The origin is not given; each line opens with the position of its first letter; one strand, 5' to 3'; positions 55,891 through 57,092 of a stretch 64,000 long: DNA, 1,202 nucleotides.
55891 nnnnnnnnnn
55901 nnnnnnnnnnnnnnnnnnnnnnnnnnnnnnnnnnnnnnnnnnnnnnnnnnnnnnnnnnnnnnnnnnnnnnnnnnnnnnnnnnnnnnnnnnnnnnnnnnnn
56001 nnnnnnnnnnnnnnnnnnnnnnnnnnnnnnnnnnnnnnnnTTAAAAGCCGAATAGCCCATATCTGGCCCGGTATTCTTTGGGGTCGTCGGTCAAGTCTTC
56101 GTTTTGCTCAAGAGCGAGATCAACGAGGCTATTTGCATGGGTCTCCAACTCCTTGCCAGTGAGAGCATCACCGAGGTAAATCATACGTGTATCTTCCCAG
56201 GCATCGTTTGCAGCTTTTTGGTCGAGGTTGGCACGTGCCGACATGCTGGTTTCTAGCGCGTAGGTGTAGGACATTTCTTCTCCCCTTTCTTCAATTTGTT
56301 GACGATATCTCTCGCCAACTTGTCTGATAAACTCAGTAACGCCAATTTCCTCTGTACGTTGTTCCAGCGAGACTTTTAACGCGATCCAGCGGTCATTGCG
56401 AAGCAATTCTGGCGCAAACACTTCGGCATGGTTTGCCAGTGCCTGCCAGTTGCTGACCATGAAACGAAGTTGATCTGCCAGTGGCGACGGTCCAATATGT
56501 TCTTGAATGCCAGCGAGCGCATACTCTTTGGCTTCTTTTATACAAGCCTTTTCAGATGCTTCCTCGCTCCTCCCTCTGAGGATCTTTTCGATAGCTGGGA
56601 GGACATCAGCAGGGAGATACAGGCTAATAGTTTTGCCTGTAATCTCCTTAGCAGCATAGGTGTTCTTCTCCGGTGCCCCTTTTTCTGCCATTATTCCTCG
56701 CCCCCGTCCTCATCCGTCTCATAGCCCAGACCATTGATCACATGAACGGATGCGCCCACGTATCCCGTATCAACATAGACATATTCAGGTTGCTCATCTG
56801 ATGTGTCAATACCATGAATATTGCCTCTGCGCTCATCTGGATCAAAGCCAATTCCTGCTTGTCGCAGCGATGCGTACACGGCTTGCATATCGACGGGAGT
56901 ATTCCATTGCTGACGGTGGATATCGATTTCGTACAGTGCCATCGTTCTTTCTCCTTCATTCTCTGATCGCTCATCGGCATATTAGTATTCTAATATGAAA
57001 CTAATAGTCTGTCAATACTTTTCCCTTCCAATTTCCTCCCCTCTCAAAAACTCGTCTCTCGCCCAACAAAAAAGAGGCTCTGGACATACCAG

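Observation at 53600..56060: ISL3-family IS enlarged by passenger ORFs with their own operator-flanked consensus promoter, plus a solo IR nearby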

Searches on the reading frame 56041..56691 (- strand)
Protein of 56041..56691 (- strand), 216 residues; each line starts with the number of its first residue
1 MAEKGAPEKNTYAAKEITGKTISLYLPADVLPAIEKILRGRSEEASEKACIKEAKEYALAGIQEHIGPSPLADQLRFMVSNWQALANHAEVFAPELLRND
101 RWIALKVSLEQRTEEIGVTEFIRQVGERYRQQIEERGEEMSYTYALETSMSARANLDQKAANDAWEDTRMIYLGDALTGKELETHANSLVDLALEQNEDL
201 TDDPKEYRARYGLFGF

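Call 4: search_protein_families(library=pfam, proteins=[window:56041-56691:-], max_evalue=0.1)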
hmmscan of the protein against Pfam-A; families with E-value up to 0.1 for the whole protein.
window:56041-56691:- (216 aa): 0 families

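Call 30: search_protein_families(library=phrogs, proteins=[window:56041-56691:-], max_evalue=0.01)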
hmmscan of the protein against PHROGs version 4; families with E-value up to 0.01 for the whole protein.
window:56041-56691:- (216 aa): 0 families

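Call 33: find_related_loci(query=window:56041-56691:-, collection=viral_contigs, flank=4000)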
Query window:56041-56691:- (216 aa) in viral_contigs; peptide patterns used: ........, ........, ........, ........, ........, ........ (x = any residue, [..] = any of these).
14 stretches matched a pattern, but none encodes a relative of the query by tblastn (E <= 1e-3).

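Call 45: find_homologous_proteins(query=window:56041-56691:-, max_evalue=0.001)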
Query window:56041-56691:- (216 aa): 11 proteins with E <= 0.001 among 259 candidates.
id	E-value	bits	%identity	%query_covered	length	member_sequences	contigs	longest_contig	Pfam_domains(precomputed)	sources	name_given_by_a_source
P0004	1.4e-117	409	92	100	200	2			-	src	-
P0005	1.7e-51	193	70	62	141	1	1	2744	-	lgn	-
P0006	1.5e-48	184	64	64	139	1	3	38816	-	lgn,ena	-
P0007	1.1e-45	174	72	50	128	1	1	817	-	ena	-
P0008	2.6e-44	170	63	60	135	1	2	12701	-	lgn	-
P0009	6.0e-44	169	71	50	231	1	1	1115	PF22945.3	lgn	-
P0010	2.3e-42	163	57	64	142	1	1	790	-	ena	-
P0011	6.0e-39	152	65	55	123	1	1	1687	-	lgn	-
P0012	2.6e-37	147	55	60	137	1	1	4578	-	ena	-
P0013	1.7e-27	115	75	37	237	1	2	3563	-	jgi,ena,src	-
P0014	1.3e-19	89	71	26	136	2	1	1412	-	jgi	-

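Call 47: find_encoding_contigs(protein=P0013, flank=3000)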
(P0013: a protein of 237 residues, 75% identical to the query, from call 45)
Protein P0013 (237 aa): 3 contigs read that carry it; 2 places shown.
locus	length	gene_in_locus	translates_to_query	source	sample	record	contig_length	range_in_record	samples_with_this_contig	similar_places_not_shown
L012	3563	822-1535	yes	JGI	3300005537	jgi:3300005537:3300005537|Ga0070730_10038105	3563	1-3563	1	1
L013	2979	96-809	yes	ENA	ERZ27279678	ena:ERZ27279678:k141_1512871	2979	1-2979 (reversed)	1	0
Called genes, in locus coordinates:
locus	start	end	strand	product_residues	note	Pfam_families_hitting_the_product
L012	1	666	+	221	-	?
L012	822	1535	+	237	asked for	-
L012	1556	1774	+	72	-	-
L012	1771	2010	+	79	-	-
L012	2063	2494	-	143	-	-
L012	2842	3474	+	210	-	-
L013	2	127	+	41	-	?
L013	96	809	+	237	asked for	-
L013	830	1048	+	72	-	-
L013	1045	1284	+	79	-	-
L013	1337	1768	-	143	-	-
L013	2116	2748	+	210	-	-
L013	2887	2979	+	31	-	?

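Call 79: search_protein_families(library=phrogs, proteins=[P0013], max_evalue=0.001)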
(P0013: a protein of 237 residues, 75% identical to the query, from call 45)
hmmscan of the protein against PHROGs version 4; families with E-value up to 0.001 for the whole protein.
P0013 (237 aa): 0 families

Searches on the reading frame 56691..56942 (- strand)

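Call 4: search_protein_families(library=pfam, proteins=[window:56691-56942:-], max_evalue=0.1)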
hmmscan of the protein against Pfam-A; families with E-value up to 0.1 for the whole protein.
window:56691-56942:- (83 aa): 1 family
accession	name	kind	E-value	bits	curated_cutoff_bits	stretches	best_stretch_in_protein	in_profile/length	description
PF18105.7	PGM1_C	-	0.006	16.5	22.5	1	22-48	2-29/54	PGM1 C-terminal domain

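Call 79: search_protein_families(library=phrogs, proteins=[window:56691-56942:-], max_evalue=0.001)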
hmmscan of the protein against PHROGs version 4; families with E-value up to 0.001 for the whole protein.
window:56691-56942:- (83 aa): 0 families
